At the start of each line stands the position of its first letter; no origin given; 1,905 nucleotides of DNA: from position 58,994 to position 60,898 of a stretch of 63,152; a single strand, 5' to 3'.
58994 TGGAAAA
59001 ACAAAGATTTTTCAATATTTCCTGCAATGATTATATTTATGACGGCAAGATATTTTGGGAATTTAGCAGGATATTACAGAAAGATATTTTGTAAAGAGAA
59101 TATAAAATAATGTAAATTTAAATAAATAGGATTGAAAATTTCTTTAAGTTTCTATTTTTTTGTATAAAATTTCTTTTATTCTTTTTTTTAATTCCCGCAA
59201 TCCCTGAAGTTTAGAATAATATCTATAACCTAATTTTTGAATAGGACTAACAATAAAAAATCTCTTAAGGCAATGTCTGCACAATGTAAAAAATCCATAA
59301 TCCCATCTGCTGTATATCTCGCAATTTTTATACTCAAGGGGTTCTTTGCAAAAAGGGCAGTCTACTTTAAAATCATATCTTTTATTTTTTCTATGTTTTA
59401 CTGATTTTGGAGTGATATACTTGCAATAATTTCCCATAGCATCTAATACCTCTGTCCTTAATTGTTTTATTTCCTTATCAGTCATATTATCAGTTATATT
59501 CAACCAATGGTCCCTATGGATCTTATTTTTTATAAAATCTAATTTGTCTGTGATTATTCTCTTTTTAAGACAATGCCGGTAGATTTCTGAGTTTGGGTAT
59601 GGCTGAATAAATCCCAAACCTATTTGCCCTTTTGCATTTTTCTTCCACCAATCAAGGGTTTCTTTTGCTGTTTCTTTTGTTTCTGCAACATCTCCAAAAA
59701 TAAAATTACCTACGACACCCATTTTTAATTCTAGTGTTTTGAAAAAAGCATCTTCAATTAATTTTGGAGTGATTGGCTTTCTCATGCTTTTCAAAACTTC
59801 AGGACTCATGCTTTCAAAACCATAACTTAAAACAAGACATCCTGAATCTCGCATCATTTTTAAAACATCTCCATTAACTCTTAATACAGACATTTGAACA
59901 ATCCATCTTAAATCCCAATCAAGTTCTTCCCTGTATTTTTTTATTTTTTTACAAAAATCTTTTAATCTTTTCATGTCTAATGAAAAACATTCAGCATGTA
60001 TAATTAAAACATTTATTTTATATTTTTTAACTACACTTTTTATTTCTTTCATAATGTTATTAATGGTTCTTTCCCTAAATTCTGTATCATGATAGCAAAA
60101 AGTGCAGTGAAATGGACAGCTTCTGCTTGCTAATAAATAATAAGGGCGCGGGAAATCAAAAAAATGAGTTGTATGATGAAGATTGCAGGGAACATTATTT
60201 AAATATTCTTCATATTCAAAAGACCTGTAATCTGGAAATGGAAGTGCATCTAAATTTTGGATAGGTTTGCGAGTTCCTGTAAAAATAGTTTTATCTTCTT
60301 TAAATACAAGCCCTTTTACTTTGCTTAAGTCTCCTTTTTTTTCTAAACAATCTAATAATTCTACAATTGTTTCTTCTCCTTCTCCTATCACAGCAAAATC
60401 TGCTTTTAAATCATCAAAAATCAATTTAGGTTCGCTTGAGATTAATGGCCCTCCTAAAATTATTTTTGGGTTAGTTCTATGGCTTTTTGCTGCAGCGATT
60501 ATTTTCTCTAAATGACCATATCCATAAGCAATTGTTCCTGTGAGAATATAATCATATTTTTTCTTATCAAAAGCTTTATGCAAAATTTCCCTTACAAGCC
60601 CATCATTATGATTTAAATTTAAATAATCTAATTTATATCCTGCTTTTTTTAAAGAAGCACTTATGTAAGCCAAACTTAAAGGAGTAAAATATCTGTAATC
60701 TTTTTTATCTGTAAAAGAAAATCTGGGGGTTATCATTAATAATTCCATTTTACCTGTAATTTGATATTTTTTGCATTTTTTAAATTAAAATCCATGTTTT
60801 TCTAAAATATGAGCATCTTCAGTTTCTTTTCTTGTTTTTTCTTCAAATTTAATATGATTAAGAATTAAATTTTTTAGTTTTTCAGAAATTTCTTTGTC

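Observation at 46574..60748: Three B12-binding radical-SAM paralogs in a genome type not expected to make cobalamin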

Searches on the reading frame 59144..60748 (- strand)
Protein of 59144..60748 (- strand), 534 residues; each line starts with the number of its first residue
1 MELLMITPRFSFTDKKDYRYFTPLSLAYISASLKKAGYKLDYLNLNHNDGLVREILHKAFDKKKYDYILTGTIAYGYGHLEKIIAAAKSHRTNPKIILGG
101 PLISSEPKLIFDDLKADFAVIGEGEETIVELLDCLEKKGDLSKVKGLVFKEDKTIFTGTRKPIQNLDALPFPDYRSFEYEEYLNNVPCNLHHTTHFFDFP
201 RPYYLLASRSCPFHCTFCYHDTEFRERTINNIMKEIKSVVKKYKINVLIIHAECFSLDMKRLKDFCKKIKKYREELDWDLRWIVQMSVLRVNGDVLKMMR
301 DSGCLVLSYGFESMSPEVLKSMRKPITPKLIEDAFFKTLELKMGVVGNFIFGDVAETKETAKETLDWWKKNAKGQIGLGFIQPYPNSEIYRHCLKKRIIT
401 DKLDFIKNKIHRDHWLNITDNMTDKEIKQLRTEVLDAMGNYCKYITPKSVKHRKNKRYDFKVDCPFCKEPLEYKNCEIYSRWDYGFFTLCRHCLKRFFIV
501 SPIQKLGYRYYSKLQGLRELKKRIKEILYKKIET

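Call 6: search_protein_families(library=pfam, proteins=[window:59144-60748:-], max_evalue=0.01)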
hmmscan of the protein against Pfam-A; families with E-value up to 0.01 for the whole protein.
window:59144-60748:- (534 aa): 3 families
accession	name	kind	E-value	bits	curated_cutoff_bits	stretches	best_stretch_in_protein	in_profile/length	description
PF02310.24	B12-binding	-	2.6e-16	60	32.1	1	21-131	12-120/121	B12 binding domain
PF04055.27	Radical_SAM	-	4.3e-15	56.7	29.5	1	208-367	4-165/166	Radical SAM superfamily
PF19864.5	Radical_SAM_N2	-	6.7e-05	22.8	29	1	88-139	81-129/151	Radical SAM proteins, N-terminal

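Call 7: search_protein_families(library=ncbifam, proteins=[window:59144-60748:-], max_evalue=0.01)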
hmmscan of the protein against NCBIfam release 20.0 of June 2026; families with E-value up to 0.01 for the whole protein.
window:59144-60748:- (534 aa): 22 families
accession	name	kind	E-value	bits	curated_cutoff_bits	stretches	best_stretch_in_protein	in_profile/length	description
TIGR03471.1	HpnJ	equivalog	6.6e-34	117.6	577.6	1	63-404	67-398/472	hopanoid biosynthesis associated radical SAM protein HpnJ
TIGR02026.1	BchE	equivalog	1.1e-33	116.9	481.35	1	3-407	2-403/497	magnesium-protoporphyrin IX monomethyl ester anaerobic oxidative cyclase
TIGR04479.1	bcpD_PhpK_rSAM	subfamily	3.2e-31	108.3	600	1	22-369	71-407/504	PhpK family radical SAM P-methyltransferase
NF038361.1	rSAM_Sden_1168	equivalog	9.6e-26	90.4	575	1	18-403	80-483/560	Sden_1168 family B12-binding radical SAM P-methyltransferase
NF050148.1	rSAM_ApyD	equivalog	4.5e-25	88.1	750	1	86-370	94-365/645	RiPP biosynthesis radical SAM protein ApyD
TIGR04014.1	B12_SAM_MJ_0865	equivalog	5.4e-25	88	360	2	83-168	57-142/434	methyl-coenzyme M reductase glutamine C-methyltransferase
TIGR04072.2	rSAM_ladder_B12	equivalog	3.8e-24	85.1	360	2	22-144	17-149/443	lipid biosynthesis B12-binding/radical SAM protein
TIGR04013.1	B12_SAM_MJ_1487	hypoth_equivalog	2.5e-21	76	251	1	80-256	59-209/382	TIGR04013 family B12-binding domain/radical SAM domain-containing protein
TIGR03975.1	rSAM_ocin_1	subfamily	1.3e-20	73.5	281.85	1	88-327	152-386/606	RiPP maturation radical SAM C-methyltransferase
TIGR04295.1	B12_rSAM_oligo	hypoth_equivalog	3.9e-17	62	400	1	23-326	25-316/422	TIGR04295 family B12-binding domain-containing radical SAM protein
TIGR04367.1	HpnR_B12_rSAM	equivalog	2.2e-13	49.6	650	2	208-395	192-375/490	hopanoid C-3 methylase HpnR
NF033712.0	B12_rSAM_KedN5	subfamily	4.8e-12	44.9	700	1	52-257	50-253/624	KedN5 family methylcobalamin-dependent radical SAM C-methyltransferase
NF033070.1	rSAM_AprD4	equivalog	1.1e-11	44.3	500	1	207-429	201-422/456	AprD4 family radical SAM diol-dehydratase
TIGR04385.1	B12_rSAM_cofa1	equivalog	1.8e-11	43.9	450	1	94-406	100-407/438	B12 lower ligand biosynthesis radical SAM protein BzaD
TIGR04428.1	B12_rSAM_trp_MT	equivalog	3.7e-08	32.2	500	1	22-154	15-156/558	tryptophan 2-C-methyltransferase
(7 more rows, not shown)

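Call 17: find_homologous_proteins(query=window:59144-60748:-, max_evalue=1e-10)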
Query window:59144-60748:- (534 aa): 2048 proteins with E <= 1e-10 among 8000 candidates; the best 120 are listed.
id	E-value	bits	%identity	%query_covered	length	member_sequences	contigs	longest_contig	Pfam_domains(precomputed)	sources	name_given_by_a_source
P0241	0.0e+0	1245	100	100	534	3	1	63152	PF04055.28,PF02310.25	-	-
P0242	1.7e-201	688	57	99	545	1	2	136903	PF04055.28,PF02310.25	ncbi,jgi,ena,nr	ncbi:MAG: radical SAM protein [Nanoarchaeota archaeon]|nr:B12-binding domain-containing radical SAM 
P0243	5.2e-201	687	54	99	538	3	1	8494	PF04055.28,PF02310.25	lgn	-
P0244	1.9e-199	682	54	98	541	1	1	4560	PF04055.28,PF19864.6,PF02310.25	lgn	-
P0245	8.6e-199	680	54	99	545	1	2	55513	PF04055.28,PF02310.25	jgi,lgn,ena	-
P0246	1.2e-198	679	53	99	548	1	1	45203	PF04055.28,PF02310.25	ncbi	-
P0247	4.5e-196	671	53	99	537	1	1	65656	PF04055.28,PF02310.25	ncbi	-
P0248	1.7e-195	669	54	99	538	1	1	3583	PF04055.28,PF02310.25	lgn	-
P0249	1.3e-188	646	53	99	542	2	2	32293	PF04055.28,PF02310.25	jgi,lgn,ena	jgi:radical SAM superfamily enzyme YgiQ (UPF0313 family)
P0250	1.4e-188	646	54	99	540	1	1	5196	PF04055.28,PF02310.25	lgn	-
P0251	4.9e-188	644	53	99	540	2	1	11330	PF04055.28,PF19864.6,PF02310.25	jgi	-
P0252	2.6e-187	642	52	100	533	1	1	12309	PF04055.28,PF02310.25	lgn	-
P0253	5.3e-187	641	52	99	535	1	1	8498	PF04055.28,PF19864.6,PF02310.25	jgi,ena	-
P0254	1.7e-186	639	54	98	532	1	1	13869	PF04055.28,PF02310.25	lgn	-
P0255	1.9e-185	635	53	97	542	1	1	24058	PF04055.28,PF02310.25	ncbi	-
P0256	4.0e-185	634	51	99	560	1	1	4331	PF04055.28,PF02310.25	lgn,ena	-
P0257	2.6e-184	632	52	99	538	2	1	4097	PF04055.28,PF02310.25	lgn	-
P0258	4.6e-184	631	49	99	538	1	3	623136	PF04055.28,PF02310.25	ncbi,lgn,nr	ncbi:MAG: radical SAM protein [Candidatus Nanoarchaeia archaeon]|nr:radical SAM protein [Candidatus 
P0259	1.5e-183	629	50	99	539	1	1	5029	PF04055.28,PF02310.25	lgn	-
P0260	2.0e-183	629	52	97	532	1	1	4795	PF04055.28,PF02310.25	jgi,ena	-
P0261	1.1e-182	626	51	99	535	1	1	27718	PF04055.28,PF02310.25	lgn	-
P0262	1.6e-182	626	52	99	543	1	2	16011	PF04055.28,PF02310.25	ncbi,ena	ncbi:MAG: radical SAM protein [Nanoarchaeota archaeon]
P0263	1.7e-181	622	52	98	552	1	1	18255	PF04055.28,PF02310.25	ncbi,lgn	ncbi:MAG: radical SAM protein [archaeon]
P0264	6.2e-181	621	51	99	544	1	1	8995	PF04055.28,PF02310.25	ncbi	-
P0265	5.4e-180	617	50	99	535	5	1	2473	PF04055.28,PF19864.6,PF02310.25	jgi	-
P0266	5.8e-180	617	51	98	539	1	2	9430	PF04055.28,PF02310.25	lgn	-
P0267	2.8e-179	615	51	99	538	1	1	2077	PF04055.28,PF02310.25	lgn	-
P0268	2.9e-179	615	51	99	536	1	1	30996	PF04055.28,PF02310.25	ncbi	-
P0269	5.2e-179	614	51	97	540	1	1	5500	PF04055.28,PF02310.25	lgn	-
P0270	5.9e-179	614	51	98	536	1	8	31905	PF04055.28,PF02310.25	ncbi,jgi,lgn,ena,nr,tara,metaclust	ncbi:hypothetical protein CMI40_01675 [Candidatus Pacearchaeota archaeon]|nr:hypothetical protein [C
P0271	7.1e-179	614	51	97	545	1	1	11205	PF04055.28,PF02310.25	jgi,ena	-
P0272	8.4e-179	614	51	100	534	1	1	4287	PF04055.28,PF02310.25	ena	-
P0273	5.3e-178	611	52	99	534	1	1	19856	PF04055.28,PF02310.25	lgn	-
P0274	7.6e-178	610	49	99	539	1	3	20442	PF04055.28,PF02310.25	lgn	-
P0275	3.1e-177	608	50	97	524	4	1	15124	PF04055.28,PF02310.25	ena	-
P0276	1.5e-176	606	52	97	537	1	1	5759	PF04055.28,PF02310.25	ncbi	-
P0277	1.9e-176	606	52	97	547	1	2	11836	PF04055.28,PF02310.25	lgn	-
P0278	2.6e-176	605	51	98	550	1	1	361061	PF04055.28,PF02310.25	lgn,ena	-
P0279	6.7e-176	604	51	97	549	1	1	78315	PF04055.28,PF02310.25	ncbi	ncbi:B12-binding domain-containing radical SAM protein [Nanoarchaeota archaeon]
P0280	1.6e-175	603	52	95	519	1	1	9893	PF04055.28,PF02310.25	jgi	-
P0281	2.0e-175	602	51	98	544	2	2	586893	PF04055.28,PF02310.25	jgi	jgi:radical SAM superfamily enzyme YgiQ (UPF0313 family)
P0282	2.4e-175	602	50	99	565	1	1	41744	PF04055.28,PF02310.25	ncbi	-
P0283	4.9e-175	601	51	99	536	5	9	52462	PF04055.28,PF02310.25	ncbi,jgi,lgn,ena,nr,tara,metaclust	ncbi:hypothetical protein CMI39_00920 [Candidatus Pacearchaeota archaeon]|jgi:radical SAM superfamil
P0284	1.5e-174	599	50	99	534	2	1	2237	PF04055.28,PF02310.25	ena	-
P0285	3.0e-174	599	51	97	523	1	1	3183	PF04055.28,PF02310.25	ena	-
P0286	3.2e-174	598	50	98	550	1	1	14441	PF04055.28,PF02310.25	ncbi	-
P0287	4.9e-174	598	51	99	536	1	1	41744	PF04055.28,PF26757.1,PF02310.25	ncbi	-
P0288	9.8e-174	597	49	97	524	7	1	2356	PF04055.28,PF02310.25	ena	-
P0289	1.3e-173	596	50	100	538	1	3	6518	PF04055.28,PF02310.25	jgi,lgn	-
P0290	1.7e-173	596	50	99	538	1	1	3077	PF04055.28,PF02310.25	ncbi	-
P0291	2.0e-173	596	51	98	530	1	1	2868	PF04055.28,PF02310.25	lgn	-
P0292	2.0e-173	596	49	99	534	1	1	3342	PF04055.28,PF02310.25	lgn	-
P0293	3.5e-173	595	50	97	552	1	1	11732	PF04055.28,PF02310.25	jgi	-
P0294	3.6e-173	595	51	100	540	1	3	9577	PF04055.28,PF02310.25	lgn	-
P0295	4.3e-173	595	48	99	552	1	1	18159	PF04055.28,PF19864.6,PF02310.25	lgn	-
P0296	4.3e-173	595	50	99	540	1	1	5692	PF04055.28,PF02310.25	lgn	-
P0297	5.0e-173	594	50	99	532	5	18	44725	PF04055.28,PF02310.25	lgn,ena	-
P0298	1.2e-172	593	50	99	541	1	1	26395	PF04055.28,PF02310.25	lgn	-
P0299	1.3e-172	593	49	99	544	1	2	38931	PF04055.28,PF02310.25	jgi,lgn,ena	-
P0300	1.4e-172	593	52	97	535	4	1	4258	PF04055.28,PF02310.25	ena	-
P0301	2.0e-172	592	50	99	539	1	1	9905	PF04055.28,PF19864.6,PF02310.25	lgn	-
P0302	2.7e-172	592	49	98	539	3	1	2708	PF04055.28,PF02310.25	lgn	-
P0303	2.9e-172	592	50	98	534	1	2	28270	PF04055.28,PF02310.25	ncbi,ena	ncbi:MAG: radical SAM protein [Nanoarchaeota archaeon]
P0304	3.5e-172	592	49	97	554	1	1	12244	PF04055.28,PF02310.25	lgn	-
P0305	3.5e-172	592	52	97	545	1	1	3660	PF04055.28,PF02310.25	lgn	-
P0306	7.0e-172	591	49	97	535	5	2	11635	PF04055.28,PF02310.25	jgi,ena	-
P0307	7.9e-172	591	50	98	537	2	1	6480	PF04055.28,PF02310.25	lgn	-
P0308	1.2e-171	590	54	97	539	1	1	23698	PF04055.28,PF02310.25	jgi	-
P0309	2.3e-171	589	49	99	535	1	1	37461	PF04055.28,PF02310.25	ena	-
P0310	3.2e-171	588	48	98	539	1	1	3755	PF04055.28,PF02310.25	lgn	-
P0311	3.9e-171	588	49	99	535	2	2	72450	PF04055.28,PF02310.25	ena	-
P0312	4.6e-171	588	51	99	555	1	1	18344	PF04055.28,PF02310.25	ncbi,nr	ncbi:MAG: radical SAM protein [Nanoarchaeota archaeon]|nr:radical SAM protein [Nanoarchaeota archaeo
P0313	5.7e-171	588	49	99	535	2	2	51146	PF04055.28,PF02310.25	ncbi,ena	-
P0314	6.3e-171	588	50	97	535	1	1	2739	PF04055.28,PF02310.25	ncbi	ncbi:MAG: radical SAM protein [Bacillota bacterium]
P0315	7.1e-171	587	50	97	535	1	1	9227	PF04055.28,PF02310.25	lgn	-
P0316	8.8e-171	587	50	99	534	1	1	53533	PF04055.28,PF02310.25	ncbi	-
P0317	1.3e-170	587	47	98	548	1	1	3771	PF04055.28,PF02310.25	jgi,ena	-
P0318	1.3e-170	587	50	98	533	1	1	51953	PF04055.28,PF02310.25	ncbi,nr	ncbi:MAG: radical SAM protein [Nanoarchaeota archaeon]|nr:radical SAM protein [Nanoarchaeota archaeo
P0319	3.0e-170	585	49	100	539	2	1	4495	PF04055.28,PF19864.6,PF02310.25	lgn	-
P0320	3.4e-170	585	50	98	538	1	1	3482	PF04055.28,PF02310.25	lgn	-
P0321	4.1e-170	585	49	99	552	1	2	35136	PF04055.28,PF02310.25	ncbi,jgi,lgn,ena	-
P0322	4.6e-170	585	50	99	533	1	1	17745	PF04055.28,PF02310.25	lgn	-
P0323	5.2e-170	585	49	98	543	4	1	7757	PF04055.28,PF02310.25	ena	-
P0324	8.3e-170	584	50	99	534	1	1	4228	PF04055.28,PF02310.25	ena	-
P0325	1.1e-169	583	49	98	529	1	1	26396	PF04055.28,PF02310.25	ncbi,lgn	ncbi:MAG: radical SAM protein [bacterium]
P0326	1.2e-169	583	52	96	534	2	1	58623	PF04055.28,PF02310.25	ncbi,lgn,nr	ncbi:MAG: radical SAM protein [Nanoarchaeota archaeon]|nr:radical SAM protein [Nanoarchaeota archaeo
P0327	1.2e-169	583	51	95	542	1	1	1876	PF04055.28,PF02310.25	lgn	-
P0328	1.4e-169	583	49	97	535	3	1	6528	PF04055.28,PF02310.25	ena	-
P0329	2.9e-169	582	48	97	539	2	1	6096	PF04055.28,PF02310.25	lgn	-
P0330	4.2e-169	582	49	100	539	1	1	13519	PF04055.28,PF19864.6,PF02310.25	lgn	-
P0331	1.3e-168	580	50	98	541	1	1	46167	PF04055.28,PF02310.25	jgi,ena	-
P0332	1.8e-168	579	50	95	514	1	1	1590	PF04055.28,PF02310.25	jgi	jgi:radical SAM superfamily enzyme YgiQ (UPF0313 family)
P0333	2.0e-168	579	49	99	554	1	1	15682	PF04055.28,PF02310.25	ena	-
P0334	2.1e-168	579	46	98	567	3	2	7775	PF04055.28,PF02310.25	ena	-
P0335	2.3e-168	579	50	99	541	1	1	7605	PF04055.28,PF02310.25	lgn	-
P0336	2.5e-168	579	50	99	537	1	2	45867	PF04055.28,PF02310.25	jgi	-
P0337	3.6e-168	578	50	99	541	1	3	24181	PF04055.28,PF02310.25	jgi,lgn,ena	-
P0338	3.8e-168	578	49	98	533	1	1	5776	PF04055.28,PF02310.25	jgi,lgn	jgi:radical SAM superfamily enzyme YgiQ (UPF0313 family)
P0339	4.0e-168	578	50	99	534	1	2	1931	PF04055.28,PF02310.25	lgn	-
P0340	5.6e-168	578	49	100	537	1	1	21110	PF04055.28,PF02310.25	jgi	jgi:anaerobic magnesium-protoporphyrin IX monomethyl ester cyclase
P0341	5.9e-168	578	47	99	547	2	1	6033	PF04055.28,PF02310.25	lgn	-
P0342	6.1e-168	578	50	97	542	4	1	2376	PF04055.28,PF02310.25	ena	-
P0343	9.0e-168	577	47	99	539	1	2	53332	PF04055.28,PF02310.25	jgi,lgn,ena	-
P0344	1.2e-167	577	50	97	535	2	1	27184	PF04055.28,PF02310.25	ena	-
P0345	1.5e-167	576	50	97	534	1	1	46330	PF04055.28,PF02310.25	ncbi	-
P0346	2.3e-167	576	49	99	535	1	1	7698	PF04055.28,PF02310.25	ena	-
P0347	5.2e-167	575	49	98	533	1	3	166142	PF04055.28,PF02310.25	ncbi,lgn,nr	ncbi:MAG: radical SAM protein [Candidatus Pacearchaeota archaeon]|nr:radical SAM protein [Candidatus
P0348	5.8e-167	574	49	97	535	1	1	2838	PF04055.28,PF02310.25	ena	-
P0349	9.9e-167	574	49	100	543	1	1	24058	PF04055.28,PF02310.25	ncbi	-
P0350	1.0e-166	574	48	99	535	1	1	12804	PF04055.28,PF02310.25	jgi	-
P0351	1.1e-166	574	47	99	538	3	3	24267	PF04055.28,PF19864.6,PF02310.25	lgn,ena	-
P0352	1.1e-166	574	50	98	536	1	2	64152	PF04055.28,PF02310.25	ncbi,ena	-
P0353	1.3e-166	573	47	99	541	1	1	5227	PF04055.28,PF02310.25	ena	-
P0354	1.3e-166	573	48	100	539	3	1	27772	PF04055.28,PF02310.25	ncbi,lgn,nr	ncbi:MAG: radical SAM protein [Deltaproteobacteria bacterium]|nr:radical SAM protein [Deltaproteobac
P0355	1.9e-166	573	49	99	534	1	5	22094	PF04055.28,PF02310.25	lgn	-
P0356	2.6e-166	572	47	99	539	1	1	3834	PF04055.28,PF02310.25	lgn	-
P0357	2.8e-166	572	50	97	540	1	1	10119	PF04055.28,PF02310.25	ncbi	-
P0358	3.2e-166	572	50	95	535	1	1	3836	PF04055.28,PF02310.25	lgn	-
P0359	3.6e-166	572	50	96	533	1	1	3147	PF04055.28,PF02310.25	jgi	-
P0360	4.1e-166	572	48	99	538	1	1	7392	PF04055.28,PF19864.6,PF02310.25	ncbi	-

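Call 23: search_solved_structures(query=window:59144-60748:-, max_evalue=0.01)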
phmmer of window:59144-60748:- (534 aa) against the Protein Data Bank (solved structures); distinct sequences matched with E-value up to 0.01: 3.
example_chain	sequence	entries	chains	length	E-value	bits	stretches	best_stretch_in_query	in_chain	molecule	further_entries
9ccb_A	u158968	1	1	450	7.7e-11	44.2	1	97-389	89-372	Radical SAM core domain-containing protein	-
6fd2_B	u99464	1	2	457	5.3e-08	34.9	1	208-400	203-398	Putative apramycin biosynthetic oxidoreductase 4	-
9n1b_A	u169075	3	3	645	7.3e-08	34.4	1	72-240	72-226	Radical SAM protein | Radical SAM enzyme CysS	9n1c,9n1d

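Call 65: find_encoding_contigs(protein=P0258, flank=7000, max_places=2)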
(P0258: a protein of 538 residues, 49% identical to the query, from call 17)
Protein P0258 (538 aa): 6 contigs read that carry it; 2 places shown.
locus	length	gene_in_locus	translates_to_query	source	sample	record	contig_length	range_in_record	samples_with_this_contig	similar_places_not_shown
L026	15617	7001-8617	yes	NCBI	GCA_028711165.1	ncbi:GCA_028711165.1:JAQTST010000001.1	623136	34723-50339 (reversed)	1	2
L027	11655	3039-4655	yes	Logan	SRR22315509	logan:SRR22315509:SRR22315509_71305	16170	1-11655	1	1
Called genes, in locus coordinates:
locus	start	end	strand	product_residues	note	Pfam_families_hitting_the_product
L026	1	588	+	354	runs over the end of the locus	PF04055:Radical_SAM, PF13353:Fer4_12 (weak)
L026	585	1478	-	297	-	PF16269:DUF4922 (weak)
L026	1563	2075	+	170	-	PF01467:CTP_transf_like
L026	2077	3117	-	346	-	PF04055:Radical_SAM, PF13186:SPASM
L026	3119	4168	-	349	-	PF04055:Radical_SAM, PF13186:SPASM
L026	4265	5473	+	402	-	PF26337:Gtf3_C (weak)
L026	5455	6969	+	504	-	PF01943:Polysacc_synt, PF13440:Polysacc_synt_3, PF03023:MurJ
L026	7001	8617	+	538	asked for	PF02310:B12-binding, PF04055:Radical_SAM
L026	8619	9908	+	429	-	PF02310:B12-binding, PF04055:Radical_SAM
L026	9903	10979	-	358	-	PF00155:Aminotran_1_2 (faint), PF01041:DegT_DnrJ_EryC1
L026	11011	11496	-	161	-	PF25087:GMPPB_C, PF00132:Hexapep, PF25084:LbH_EIF2B (weak), PF00132:Hexapep, PF14602:Hexapep_2 (weak)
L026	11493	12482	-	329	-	PF01408:GFO_IDH_MocA, PF22725:GFO_IDH_MocA_C3, PF02894:GFO_IDH_MocA_C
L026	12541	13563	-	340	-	PF00535:Glycos_transf_2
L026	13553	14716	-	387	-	PF00534:Glycos_transf_1, PF13692:Glyco_trans_1_4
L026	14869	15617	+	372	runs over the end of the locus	PF04055:Radical_SAM, PF13186:SPASM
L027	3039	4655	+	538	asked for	PF02310:B12-binding, PF04055:Radical_SAM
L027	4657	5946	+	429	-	PF02310:B12-binding, PF04055:Radical_SAM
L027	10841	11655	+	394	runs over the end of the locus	PF04055:Radical_SAM, PF13186:SPASM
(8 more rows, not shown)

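Call 66: find_encoding_contigs(protein=P0347, flank=7000, max_places=2)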
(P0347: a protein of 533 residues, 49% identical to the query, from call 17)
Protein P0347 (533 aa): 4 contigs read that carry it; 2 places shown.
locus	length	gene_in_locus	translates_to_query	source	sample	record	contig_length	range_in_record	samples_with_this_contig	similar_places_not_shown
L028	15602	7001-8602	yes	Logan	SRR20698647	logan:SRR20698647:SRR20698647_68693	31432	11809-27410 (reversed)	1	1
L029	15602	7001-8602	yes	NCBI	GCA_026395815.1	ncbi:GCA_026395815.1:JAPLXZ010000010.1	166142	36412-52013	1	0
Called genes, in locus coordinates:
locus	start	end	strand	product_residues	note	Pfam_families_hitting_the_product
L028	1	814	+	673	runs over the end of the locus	PF04055:Radical_SAM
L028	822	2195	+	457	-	PF04055:Radical_SAM, PF06969:HemN_C (weak)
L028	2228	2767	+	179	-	PF01965:DJ-1_PfpI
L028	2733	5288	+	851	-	PF02776:TPP_enzyme_N, PF00205:TPP_enzyme_M, PF02775:TPP_enzyme_C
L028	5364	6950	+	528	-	PF02310:B12-binding, PF19864:Radical_SAM_N2 (weak), PF04055:Radical_SAM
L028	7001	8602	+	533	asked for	PF02310:B12-binding, PF04055:Radical_SAM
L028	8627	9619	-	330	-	PF02475:TRM5-TYW2_MTfase, PF05050:Methyltransf_21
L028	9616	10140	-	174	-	PF02779:Transket_pyr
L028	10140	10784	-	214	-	PF00676:E1_dh, PF13292:DXP_synthase_N (weak)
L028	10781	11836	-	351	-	PF04055:Radical_SAM, PF13186:SPASM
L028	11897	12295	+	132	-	PF00293:NUDIX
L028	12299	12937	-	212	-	PF13489:Methyltransf_23 (weak), PF07021:MetW, PF13847:Methyltransf_31, PF08241:Methyltransf_11, PF08242:Methyltransf_12, PF13649:Methyltransf_25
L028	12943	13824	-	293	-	PF01370:Epimerase, PF04321:RmlD_sub_bind, PF16363:GDP_Man_Dehyd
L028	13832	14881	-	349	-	PF04055:Radical_SAM, PF13186:SPASM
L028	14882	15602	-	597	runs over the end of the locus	PF02776:TPP_enzyme_N, PF00205:TPP_enzyme_M, PF02775:TPP_enzyme_C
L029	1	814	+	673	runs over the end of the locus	PF04055:Radical_SAM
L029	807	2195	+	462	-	PF04055:Radical_SAM, PF06969:HemN_C (weak)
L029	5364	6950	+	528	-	PF02310:B12-binding, PF19864:Radical_SAM_N2 (weak), PF04055:Radical_SAM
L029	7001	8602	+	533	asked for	PF02310:B12-binding, PF04055:Radical_SAM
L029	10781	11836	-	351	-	PF04055:Radical_SAM, PF13186:SPASM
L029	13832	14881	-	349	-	PF04055:Radical_SAM, PF13186:SPASM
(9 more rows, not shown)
